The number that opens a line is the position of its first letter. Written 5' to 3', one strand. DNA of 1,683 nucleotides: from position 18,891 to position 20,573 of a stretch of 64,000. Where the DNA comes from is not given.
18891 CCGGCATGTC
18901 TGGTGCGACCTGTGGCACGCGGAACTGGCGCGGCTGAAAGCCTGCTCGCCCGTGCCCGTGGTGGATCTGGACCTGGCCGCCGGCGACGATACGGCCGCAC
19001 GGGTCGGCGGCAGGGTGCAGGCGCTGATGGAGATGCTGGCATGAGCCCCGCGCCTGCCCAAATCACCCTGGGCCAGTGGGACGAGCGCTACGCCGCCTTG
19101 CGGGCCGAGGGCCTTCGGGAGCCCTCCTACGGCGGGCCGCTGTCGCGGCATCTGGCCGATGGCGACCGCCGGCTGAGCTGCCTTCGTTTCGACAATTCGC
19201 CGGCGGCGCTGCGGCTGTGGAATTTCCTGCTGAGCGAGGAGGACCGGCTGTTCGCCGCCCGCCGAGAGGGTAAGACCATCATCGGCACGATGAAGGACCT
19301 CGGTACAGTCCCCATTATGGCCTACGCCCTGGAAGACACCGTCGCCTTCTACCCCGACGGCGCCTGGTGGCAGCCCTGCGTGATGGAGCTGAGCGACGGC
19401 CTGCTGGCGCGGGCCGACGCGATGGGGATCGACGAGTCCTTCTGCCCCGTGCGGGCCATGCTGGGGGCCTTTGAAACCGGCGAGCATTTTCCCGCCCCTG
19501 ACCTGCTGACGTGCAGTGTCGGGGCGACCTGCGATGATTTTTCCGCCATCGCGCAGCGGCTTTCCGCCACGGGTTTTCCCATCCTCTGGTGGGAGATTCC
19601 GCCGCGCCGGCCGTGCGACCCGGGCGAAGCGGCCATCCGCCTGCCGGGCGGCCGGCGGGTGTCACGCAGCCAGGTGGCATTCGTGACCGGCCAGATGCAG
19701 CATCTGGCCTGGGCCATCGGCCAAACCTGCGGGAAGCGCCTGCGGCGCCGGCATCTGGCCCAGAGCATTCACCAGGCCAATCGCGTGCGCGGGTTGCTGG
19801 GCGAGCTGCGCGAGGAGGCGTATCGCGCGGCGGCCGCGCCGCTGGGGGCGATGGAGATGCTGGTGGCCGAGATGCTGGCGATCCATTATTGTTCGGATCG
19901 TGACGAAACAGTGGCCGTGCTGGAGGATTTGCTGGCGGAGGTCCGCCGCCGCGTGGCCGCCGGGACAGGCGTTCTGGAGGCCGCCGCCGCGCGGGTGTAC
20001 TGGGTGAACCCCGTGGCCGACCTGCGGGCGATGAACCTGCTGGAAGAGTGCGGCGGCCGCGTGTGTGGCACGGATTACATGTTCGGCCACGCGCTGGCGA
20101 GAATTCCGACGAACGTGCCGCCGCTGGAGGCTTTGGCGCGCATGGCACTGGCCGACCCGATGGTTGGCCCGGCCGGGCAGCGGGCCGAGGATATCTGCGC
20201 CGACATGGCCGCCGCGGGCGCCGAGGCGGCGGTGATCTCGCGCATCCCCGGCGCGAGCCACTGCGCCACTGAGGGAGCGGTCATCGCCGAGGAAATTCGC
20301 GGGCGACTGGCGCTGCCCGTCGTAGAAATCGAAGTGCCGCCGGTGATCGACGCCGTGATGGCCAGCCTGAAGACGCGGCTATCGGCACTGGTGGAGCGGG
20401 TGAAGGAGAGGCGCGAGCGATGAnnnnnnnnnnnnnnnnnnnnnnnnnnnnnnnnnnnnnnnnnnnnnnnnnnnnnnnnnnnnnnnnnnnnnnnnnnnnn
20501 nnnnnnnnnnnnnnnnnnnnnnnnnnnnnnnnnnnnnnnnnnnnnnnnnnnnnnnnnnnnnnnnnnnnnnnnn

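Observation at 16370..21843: Tightly coupled six-gene operon: a ThyA-family enzyme, a SAM methyltransferase, HgdA-like and HgdB-like radical Fe-S subunits, an ATP-dependent activase and a HAD phosphatase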

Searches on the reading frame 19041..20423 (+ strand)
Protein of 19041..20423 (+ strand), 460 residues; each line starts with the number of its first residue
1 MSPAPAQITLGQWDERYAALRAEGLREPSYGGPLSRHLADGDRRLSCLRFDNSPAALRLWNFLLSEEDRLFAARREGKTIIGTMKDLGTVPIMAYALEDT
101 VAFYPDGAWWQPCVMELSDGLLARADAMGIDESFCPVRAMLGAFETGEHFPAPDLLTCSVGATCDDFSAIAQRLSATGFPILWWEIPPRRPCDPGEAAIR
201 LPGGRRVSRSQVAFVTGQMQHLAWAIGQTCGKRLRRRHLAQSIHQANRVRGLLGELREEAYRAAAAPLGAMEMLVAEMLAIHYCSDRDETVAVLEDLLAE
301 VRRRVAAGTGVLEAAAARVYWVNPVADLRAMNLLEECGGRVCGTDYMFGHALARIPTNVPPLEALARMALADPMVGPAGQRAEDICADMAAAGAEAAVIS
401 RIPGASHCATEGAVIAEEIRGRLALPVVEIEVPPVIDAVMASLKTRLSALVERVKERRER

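Call 3: search_protein_families(library=pfam, proteins=[window:19041-20423:+], max_evalue=0.01)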
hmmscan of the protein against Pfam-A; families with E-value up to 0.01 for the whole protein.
window:19041-20423:+ (460 aa): 1 family
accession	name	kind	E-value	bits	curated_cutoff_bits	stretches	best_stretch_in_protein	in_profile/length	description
PF06050.19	HGD-D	-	1.3e-33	117.4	28.4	1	115-452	20-340/342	2-hydroxyglutaryl-CoA dehydratase, D-component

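Call 4: search_protein_families(library=ncbifam, proteins=[window:19041-20423:+], max_evalue=0.01)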
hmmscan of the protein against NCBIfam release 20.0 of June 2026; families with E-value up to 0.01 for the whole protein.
window:19041-20423:+ (460 aa): 1 family
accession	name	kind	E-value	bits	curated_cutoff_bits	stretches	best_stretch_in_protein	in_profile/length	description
NF040772.1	double_cubane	equivalog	2.7e-12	46.4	350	1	208-453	122-371/372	double-cubane-cluster-containing anaerobic reductase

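Call 11: find_homologous_proteins(query=window:19041-20423:+)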
Query window:19041-20423:+ (460 aa): 2767 proteins with E <= 0.001 among 8000 candidates; the best 120 are listed.
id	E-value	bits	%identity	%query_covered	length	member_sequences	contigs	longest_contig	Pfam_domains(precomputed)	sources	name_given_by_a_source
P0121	3.9e-253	858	84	99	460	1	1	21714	PF06050.20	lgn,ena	-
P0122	3.1e-236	803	79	100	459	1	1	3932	PF06050.20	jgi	jgi:hypothetical protein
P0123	6.7e-204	696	68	99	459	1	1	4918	PF06050.20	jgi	-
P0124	5.3e-203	693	69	100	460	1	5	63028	PF06050.20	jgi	-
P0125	9.2e-202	689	68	100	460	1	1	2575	PF06050.20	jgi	-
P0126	1.7e-200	685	67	100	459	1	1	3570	PF06050.20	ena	-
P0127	2.9e-200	684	68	100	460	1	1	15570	PF06050.20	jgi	-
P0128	6.3e-200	683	68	100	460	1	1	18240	PF06050.20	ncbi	-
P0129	2.0e-199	681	67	100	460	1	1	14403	PF06050.20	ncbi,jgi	-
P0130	4.4e-199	680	66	100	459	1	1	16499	PF06050.20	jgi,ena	-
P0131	7.0e-199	680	65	100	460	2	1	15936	PF06050.20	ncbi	ncbi:MAG: 2-hydroxyacyl-CoA dehydratase [Planctomycetota bacterium]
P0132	8.2e-199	679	66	100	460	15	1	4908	PF06050.20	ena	-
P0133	1.4e-198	679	67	100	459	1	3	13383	PF06050.20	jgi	-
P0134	1.4e-198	679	68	100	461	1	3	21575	PF06050.20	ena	-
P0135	6.6e-198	676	67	100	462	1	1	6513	PF06050.20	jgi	-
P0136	7.4e-198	676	67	100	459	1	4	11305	PF06050.20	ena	-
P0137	8.5e-198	676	66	100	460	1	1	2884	PF06050.20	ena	-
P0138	9.8e-198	676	67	100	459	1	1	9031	PF06050.20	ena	-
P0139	1.3e-197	675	67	100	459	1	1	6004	PF06050.20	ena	-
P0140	2.0e-197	675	67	100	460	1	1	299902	PF06050.20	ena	-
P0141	2.3e-197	675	67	100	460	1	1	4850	PF06050.20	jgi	jgi:benzoyl-CoA reductase/2-hydroxyglutaryl-CoA dehydratase subunit BcrC/BadD/HgdB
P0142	2.4e-197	674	66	100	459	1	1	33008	PF06050.20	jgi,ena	jgi:benzoyl-CoA reductase/2-hydroxyglutaryl-CoA dehydratase subunit BcrC/BadD/HgdB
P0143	2.9e-197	674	66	100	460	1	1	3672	PF06050.20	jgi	jgi:benzoyl-CoA reductase/2-hydroxyglutaryl-CoA dehydratase subunit BcrC/BadD/HgdB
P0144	7.2e-197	673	65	100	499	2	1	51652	PF06050.20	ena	-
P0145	8.8e-197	673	65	100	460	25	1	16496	PF06050.20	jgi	jgi:benzoyl-CoA reductase/2-hydroxyglutaryl-CoA dehydratase subunit BcrC/BadD/HgdB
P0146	9.1e-197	673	64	100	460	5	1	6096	PF06050.20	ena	-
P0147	9.9e-197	672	64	100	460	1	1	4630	PF06050.20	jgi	-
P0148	1.1e-196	672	66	100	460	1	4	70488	PF06050.20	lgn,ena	-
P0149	1.3e-196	672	70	93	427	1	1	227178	PF06050.20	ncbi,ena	-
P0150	1.4e-196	672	63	100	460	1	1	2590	PF06050.20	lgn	-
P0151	1.9e-196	672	66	99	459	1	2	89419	PF06050.20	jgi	-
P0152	2.5e-196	671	65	100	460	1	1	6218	PF06050.20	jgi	jgi:benzoyl-CoA reductase/2-hydroxyglutaryl-CoA dehydratase subunit BcrC/BadD/HgdB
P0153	2.6e-196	671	66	99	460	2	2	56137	PF06050.20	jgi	jgi:benzoyl-CoA reductase/2-hydroxyglutaryl-CoA dehydratase subunit BcrC/BadD/HgdB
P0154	4.8e-196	670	67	100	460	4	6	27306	PF06050.20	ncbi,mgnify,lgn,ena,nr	ncbi:MAG TPA: 2-hydroxyacyl-CoA dehydratase family protein [Planctomycetota bacterium]|mgnify:FL=1|n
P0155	7.8e-196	670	66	100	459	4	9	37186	PF06050.20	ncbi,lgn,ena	-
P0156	8.0e-196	669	67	100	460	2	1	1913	PF06050.20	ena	-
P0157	9.4e-196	669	67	100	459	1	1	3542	PF06050.20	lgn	-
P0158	1.2e-195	669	64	100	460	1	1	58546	PF06050.20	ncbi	-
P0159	1.3e-195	669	63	100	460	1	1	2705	PF06050.20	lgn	-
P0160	1.5e-195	669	64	100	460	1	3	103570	PF06050.20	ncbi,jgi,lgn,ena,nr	ncbi:MAG TPA: 2-hydroxyacyl-CoA dehydratase family protein [Sedimentisphaerales bacterium]|nr:2-hydr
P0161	1.5e-195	669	66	100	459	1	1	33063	PF06050.20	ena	-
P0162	1.8e-195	668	67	99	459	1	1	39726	PF06050.20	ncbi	-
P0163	2.1e-195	668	65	100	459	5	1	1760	PF06050.20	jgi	jgi:benzoyl-CoA reductase/2-hydroxyglutaryl-CoA dehydratase subunit BcrC/BadD/HgdB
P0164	2.4e-195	668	65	100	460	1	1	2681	PF06050.20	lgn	-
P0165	2.5e-195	668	67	99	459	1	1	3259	PF06050.20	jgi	jgi:benzoyl-CoA reductase/2-hydroxyglutaryl-CoA dehydratase subunit BcrC/BadD/HgdB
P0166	3.3e-195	667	65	100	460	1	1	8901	PF06050.20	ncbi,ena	-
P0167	3.7e-195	667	66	100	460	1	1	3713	PF06050.20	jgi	jgi:benzoyl-CoA reductase/2-hydroxyglutaryl-CoA dehydratase subunit BcrC/BadD/HgdB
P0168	4.0e-195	667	66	100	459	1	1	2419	PF24875.2,PF06050.20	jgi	-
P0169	4.0e-195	667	66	100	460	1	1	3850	PF06050.20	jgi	jgi:benzoyl-CoA reductase/2-hydroxyglutaryl-CoA dehydratase subunit BcrC/BadD/HgdB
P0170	4.1e-195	667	67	100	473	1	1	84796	PF06050.20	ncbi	-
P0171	4.9e-195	667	67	100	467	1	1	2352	PF06050.20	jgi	jgi:benzoyl-CoA reductase/2-hydroxyglutaryl-CoA dehydratase subunit BcrC/BadD/HgdB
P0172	5.4e-195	667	66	100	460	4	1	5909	PF06050.20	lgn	-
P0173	6.7e-195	666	65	100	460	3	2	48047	PF06050.20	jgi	-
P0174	6.8e-195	666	66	100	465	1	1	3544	PF06050.20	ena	-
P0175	9.8e-195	666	65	100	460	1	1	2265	PF06050.20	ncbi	-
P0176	1.1e-194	666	64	99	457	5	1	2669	PF06050.20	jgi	jgi:benzoyl-CoA reductase/2-hydroxyglutaryl-CoA dehydratase subunit BcrC/BadD/HgdB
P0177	1.1e-194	666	65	100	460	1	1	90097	PF06050.20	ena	-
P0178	1.4e-194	665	65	100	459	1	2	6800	PF06050.20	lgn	-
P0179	1.4e-194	665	65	100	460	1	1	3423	PF06050.20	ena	-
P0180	1.9e-194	665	66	100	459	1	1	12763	PF24875.2,PF06050.20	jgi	-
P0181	1.9e-194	665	65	100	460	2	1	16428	PF06050.20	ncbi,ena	-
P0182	2.0e-194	665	65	100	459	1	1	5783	PF06050.20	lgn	-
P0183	2.1e-194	665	64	99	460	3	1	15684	PF06050.20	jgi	jgi:benzoyl-CoA reductase/2-hydroxyglutaryl-CoA dehydratase subunit BcrC/BadD/HgdB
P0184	2.2e-194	665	66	100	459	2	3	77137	PF06050.20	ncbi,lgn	-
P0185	2.3e-194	665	65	100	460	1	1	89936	PF06050.20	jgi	-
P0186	2.7e-194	664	66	99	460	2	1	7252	PF06050.20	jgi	jgi:benzoyl-CoA reductase/2-hydroxyglutaryl-CoA dehydratase subunit BcrC/BadD/HgdB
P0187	2.9e-194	664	64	100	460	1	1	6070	PF06050.20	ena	-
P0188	3.0e-194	664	65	100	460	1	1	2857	PF06050.20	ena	-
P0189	3.3e-194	664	66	99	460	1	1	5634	PF06050.20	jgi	jgi:benzoyl-CoA reductase/2-hydroxyglutaryl-CoA dehydratase subunit BcrC/BadD/HgdB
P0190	3.4e-194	664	66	100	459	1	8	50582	PF06050.20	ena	-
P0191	4.3e-194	664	65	100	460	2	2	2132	PF06050.20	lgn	-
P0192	4.6e-194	664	64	100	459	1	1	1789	PF06050.20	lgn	-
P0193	4.9e-194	664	65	100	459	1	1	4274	PF06050.20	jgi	-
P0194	5.5e-194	663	63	100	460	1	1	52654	PF06050.20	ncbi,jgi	ncbi:MAG: 2-hydroxyacyl-CoA dehydratase [Planctomycetota bacterium]|jgi:hypothetical protein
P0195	5.5e-194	663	65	100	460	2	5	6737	PF06050.20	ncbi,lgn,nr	ncbi:MAG: 2-hydroxyacyl-CoA dehydratase [Planctomycetes bacterium]|nr:2-hydroxyacyl-CoA dehydratase 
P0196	6.0e-194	663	64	100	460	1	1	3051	PF06050.20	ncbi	-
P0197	6.0e-194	663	64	100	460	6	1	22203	PF06050.20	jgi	jgi:benzoyl-CoA reductase/2-hydroxyglutaryl-CoA dehydratase subunit BcrC/BadD/HgdB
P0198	6.6e-194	663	66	100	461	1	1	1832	PF06050.20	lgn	-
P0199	6.6e-194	663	66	100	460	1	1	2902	PF06050.20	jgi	-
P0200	7.4e-194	663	64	99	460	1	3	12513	PF06050.20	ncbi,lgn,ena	-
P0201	7.6e-194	663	66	100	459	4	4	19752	PF06050.20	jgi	-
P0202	8.7e-194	663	65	99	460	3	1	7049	PF06050.20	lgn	-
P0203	8.7e-194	663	65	100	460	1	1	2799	PF06050.20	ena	-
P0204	1.1e-193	662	63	99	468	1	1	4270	PF06050.20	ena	-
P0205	1.2e-193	662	65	100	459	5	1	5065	PF06050.20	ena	-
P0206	1.2e-193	662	63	99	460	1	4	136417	PF06050.20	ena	-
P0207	1.3e-193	662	65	100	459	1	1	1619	PF06050.20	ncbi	-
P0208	1.4e-193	662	66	100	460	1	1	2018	PF06050.20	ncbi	-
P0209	1.5e-193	662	63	100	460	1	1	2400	PF06050.20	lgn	-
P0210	1.5e-193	662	67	100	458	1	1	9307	PF06050.20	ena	-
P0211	1.7e-193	662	66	100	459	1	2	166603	PF06050.20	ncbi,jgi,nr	ncbi:MAG: 2-hydroxyacyl-CoA dehydratase family protein [Phycisphaerae bacterium]|jgi:benzoyl-CoA red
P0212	1.9e-193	662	65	99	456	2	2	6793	PF06050.20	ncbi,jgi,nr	ncbi:MAG: 2-hydroxyacyl-CoA dehydratase family protein [Phycisphaerae bacterium]|jgi:benzoyl-CoA red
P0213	2.0e-193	662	63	100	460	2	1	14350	PF06050.20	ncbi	ncbi:MAG: 2-hydroxyacyl-CoA dehydratase [Planctomycetota bacterium]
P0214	2.1e-193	662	62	100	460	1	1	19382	PF06050.20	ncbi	-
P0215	2.1e-193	661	66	100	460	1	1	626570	PF06050.20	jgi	jgi:benzoyl-CoA reductase/2-hydroxyglutaryl-CoA dehydratase subunit BcrC/BadD/HgdB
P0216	2.2e-193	661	65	100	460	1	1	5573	PF06050.20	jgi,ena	-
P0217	2.2e-193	661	67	100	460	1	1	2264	PF06050.20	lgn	-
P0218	2.3e-193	661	63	100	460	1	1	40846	PF06050.20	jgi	jgi:benzoyl-CoA reductase/2-hydroxyglutaryl-CoA dehydratase subunit BcrC/BadD/HgdB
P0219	2.4e-193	661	65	100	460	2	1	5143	PF06050.20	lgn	-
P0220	2.5e-193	661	63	99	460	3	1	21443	PF06050.20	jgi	-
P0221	2.5e-193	661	65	100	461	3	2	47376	PF06050.20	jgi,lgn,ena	-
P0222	2.6e-193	661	65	100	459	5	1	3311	PF06050.20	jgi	-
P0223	3.0e-193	661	64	99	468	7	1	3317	PF06050.20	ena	-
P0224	3.9e-193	661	66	100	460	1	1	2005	PF06050.20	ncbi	-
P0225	3.9e-193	661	65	100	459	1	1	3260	PF06050.20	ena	-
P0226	4.2e-193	661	65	100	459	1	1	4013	PF06050.20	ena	-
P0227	4.4e-193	660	65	100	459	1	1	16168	PF06050.20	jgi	jgi:benzoyl-CoA reductase/2-hydroxyglutaryl-CoA dehydratase subunit BcrC/BadD/HgdB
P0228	4.7e-193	660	66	99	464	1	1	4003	PF06050.20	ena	-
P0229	5.9e-193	660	63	100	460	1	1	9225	PF06050.20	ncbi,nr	ncbi:MAG: 2-hydroxyacyl-CoA dehydratase family protein [Sedimentisphaerales bacterium]|nr:2-hydroxya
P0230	5.9e-193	660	66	100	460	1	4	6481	PF06050.20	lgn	-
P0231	6.0e-193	660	67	100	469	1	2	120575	PF06050.20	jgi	jgi:benzoyl-CoA reductase/2-hydroxyglutaryl-CoA dehydratase subunit BcrC/BadD/HgdB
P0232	6.5e-193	660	66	99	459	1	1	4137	PF06050.20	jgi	-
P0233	6.5e-193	660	65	100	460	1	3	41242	PF06050.20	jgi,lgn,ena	jgi:benzoyl-CoA reductase/2-hydroxyglutaryl-CoA dehydratase subunit BcrC/BadD/HgdB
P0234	6.6e-193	660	65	100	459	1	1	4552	PF06050.20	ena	-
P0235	7.3e-193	660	64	100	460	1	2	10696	PF06050.20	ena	-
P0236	7.4e-193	660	66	99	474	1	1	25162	PF06050.20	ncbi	-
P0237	8.2e-193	660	65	100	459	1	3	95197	PF06050.20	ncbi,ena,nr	ncbi:MAG: 2-hydroxyacyl-CoA dehydratase [Phycisphaerae bacterium]|nr:2-hydroxyacyl-CoA dehydratase [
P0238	8.5e-193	659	64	100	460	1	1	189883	PF06050.20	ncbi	-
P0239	1.0e-192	659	66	100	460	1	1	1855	PF06050.20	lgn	-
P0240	1.1e-192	659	63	100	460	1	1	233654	PF06050.20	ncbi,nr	ncbi:MAG: 2-hydroxyacyl-CoA dehydratase [Planctomycetes bacterium]|nr:2-hydroxyacyl-CoA dehydratase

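Call 12: find_encoding_contigs(protein=P0215, flank=10000, max_places=1)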
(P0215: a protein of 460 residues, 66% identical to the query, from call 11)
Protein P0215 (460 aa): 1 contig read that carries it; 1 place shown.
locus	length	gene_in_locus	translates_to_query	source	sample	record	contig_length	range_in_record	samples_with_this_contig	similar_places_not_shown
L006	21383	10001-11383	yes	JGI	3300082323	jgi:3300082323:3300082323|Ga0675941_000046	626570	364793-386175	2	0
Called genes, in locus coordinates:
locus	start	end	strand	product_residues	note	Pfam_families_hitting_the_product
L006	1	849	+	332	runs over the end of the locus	-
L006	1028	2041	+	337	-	PF18152:DAHP_snth_FXD, PF00793:DAHP_synth_1, PF03102:NeuB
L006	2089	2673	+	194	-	PF04079:SMC_ScpB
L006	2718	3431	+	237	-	PF01479:S4, PF00849:PseudoU_synth_2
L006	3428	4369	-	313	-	-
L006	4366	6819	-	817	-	PF13191:AAA_16, PF13604:AAA_30 (faint), PF00004:AAA (weak), PF13401:AAA_22, PF01471:PG_binding_1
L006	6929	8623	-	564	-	PF00460:Flg_bb_rod (weak), PF22638:FlgK_D1, PF06429:Flg_bbr_C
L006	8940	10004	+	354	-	PF06050:HGD-D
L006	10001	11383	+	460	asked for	PF06050:HGD-D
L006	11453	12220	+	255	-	PF01869:BcrAD_BadFG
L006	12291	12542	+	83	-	-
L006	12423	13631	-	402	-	PF00685:Sulfotransfer_1 (weak), PF13469:Sulfotransfer_3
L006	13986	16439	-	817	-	PF01564:Spermine_synth (weak)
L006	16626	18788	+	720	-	-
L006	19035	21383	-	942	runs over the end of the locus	PF00675:Peptidase_M16, PF05193:Peptidase_M16_C, PF00675:Peptidase_M16, PF05193:Peptidase_M16_C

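Call 13: find_encoding_contigs(protein=P0240, flank=10000, max_places=1)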
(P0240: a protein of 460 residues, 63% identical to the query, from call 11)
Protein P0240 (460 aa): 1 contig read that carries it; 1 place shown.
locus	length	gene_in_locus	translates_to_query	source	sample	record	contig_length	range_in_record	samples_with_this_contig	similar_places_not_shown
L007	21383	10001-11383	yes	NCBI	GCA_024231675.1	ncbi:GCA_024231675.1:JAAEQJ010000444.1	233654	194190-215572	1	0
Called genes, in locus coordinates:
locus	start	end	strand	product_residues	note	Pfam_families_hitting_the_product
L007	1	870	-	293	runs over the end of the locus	PF09107:WHD_3rd_SelB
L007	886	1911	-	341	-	PF00009:GTP_EFTU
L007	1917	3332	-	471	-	PF12390:Se-cys_synth_N, PF03841:SelA, PF01053:Cys_Met_Meta_PP (weak)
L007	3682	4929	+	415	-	-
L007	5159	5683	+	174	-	-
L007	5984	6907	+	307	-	PF11231:DUF3034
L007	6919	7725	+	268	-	PF01209:Ubie_methyltran (weak), PF13489:Methyltransf_23 (weak), PF13847:Methyltransf_31, PF08241:Methyltransf_11, PF13649:Methyltransf_25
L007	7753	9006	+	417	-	PF06050:HGD-D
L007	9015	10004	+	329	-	PF06050:HGD-D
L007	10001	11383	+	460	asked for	PF06050:HGD-D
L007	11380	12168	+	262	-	PF01869:BcrAD_BadFG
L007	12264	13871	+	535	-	PF00586:AIRS, PF02769:AIRS_C, PF02627:CMD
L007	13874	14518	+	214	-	-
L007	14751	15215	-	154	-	-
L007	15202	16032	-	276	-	-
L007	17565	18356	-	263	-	-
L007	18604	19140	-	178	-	PF06841:Phage_T4_gp19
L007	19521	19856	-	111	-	-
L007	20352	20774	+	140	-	PF00571:CBS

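Call 14: find_encoding_contigs(protein=P0160, flank=10000, max_places=1)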
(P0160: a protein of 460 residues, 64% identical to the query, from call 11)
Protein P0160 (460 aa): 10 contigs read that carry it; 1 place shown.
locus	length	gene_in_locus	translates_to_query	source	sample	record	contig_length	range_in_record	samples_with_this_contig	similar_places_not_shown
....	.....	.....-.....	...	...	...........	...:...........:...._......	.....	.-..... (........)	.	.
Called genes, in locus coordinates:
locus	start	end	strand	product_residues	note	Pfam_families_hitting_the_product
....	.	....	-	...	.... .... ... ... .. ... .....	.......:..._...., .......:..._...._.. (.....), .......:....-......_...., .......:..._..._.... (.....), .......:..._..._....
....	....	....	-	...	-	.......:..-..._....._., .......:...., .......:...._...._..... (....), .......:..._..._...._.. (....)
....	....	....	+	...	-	-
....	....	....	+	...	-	-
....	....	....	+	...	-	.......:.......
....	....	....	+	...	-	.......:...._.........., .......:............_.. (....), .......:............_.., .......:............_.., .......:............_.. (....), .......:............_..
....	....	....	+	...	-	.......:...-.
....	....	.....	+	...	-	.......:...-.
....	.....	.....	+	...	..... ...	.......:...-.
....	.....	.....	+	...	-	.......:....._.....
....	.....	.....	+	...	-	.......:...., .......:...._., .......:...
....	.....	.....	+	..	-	-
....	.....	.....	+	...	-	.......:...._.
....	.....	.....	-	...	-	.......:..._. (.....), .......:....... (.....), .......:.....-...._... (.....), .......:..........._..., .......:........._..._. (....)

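Call 17: find_related_loci(query=A1, collection=genome_contigs, flank=10000)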
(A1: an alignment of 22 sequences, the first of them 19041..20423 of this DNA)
Query A1 (460 aa) in genome_contigs; peptide patterns used: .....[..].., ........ (x = any residue, [..] = any of these).
426 stretches matched a pattern; 401 encode a relative of the query (tblastn E <= 1e-3); the best 80 are kept; 80 distinct loci.
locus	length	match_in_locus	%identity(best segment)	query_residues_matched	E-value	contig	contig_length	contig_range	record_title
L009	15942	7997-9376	66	1-460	0e+0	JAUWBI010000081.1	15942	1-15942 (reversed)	MAG: Phycisphaerae bacterium isolate CSMAG_1316 CSMAG_1316_k141_1410925_length_15942_cov_22.6728, whole genome shotgun s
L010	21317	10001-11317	71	22-460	0e+0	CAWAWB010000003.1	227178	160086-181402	MAG: uncultured Phycisphaerales bacterium isolate MFD04492.bin.2.132 genome assembly, contig: contig_31850, whole genome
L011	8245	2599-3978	65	1-460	0e+0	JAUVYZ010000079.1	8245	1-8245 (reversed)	MAG: Phycisphaerae bacterium isolate CSMAG_1255 CSMAG_1255_k141_791627_length_8245_cov_7.0000, whole genome shotgun sequ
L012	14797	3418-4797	64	1-460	0e+0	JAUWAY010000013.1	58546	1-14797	MAG: Phycisphaerae bacterium isolate CSMAG_1306 CSMAG_1306_k141_1350959_length_58546_cov_13.6455, whole genome shotgun s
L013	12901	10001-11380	64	1-460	0e+0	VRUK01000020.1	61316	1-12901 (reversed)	MAG: Planctomycetota bacterium isolate MohnsGC08_bin89 NODE_20_length_61316_cov_52.045445, whole genome shotgun sequence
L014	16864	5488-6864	66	1-459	0e+0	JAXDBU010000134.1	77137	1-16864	MAG: Sedimentisphaerales bacterium isolate POMEDNA-B26 Raw2_k127_943941, whole genome shotgun sequence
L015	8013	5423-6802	64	1-460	0e+0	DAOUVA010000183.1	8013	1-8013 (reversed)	MAG TPA_asm: Phycisphaerae bacterium isolate CSMAG_837 CSMAG_837_k141_1110171_length_8013_cov_13.5136, whole genome shot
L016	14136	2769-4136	66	5-460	0e+0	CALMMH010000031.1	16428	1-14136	MAG TPA_asm: uncultured Phycisphaerales bacterium isolate SRR6284162_bin.47_CONCOCT_v1.1_MAG genome assembly, contig: ER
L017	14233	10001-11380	62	1-460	0e+0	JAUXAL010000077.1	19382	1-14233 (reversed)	MAG: Phycisphaerae bacterium isolate CSMAG_2761 CSMAG_2761_k141_974282_length_19382_cov_58.9337, whole genome shotgun se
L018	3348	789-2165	65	1-459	0e+0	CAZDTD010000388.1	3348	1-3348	MAG TPA_asm: uncultured Pirellulales bacterium isolate SRP192927_co6_411 genome assembly, contig: NODE_83992_length_3348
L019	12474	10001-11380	65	1-460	0e+0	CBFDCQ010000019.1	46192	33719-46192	MAG TPA_asm: uncultured bacterium isolate SRR26215682_binner13_Refined_62 genome assembly, contig: ERZ25073476.113, whol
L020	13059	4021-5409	62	1-460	0e+0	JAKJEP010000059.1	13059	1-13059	MAG: Planctomycetota bacterium isolate UR.bin216 NODE_59_length_13059_cov_2.324988, whole genome shotgun sequence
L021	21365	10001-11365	66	5-459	0e+0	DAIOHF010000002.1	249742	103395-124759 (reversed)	MAG TPA_asm: Sedimentisphaerales bacterium isolate CTOTU29512 NODE_10_length_249742_cov_14.080084, whole genome shotgun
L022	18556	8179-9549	63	1-457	0e+0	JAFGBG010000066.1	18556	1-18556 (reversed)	MAG: Sedimentisphaerales bacterium isolate Zod_Metabat.1017 k87_3530636, whole genome shotgun sequence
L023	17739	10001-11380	63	1-460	0e+0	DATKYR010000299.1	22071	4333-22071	MAG TPA_asm: Sedimentisphaerales bacterium isolate SMAG_U14224 k141_4964593, whole genome shotgun sequence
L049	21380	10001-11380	63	1-460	0e+0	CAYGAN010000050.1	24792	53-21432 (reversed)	MAG TPA_asm: uncultured Planctomycetales bacterium isolate ERP108616_co2_66 genome assembly, contig: NODE_2754_length_24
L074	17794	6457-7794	65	7-452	0e+0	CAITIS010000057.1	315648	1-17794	MAG: uncultured planctomycete isolate AlinenLipids_bin-9348 genome assembly, contig: bin-9348:057/159, whole genome shot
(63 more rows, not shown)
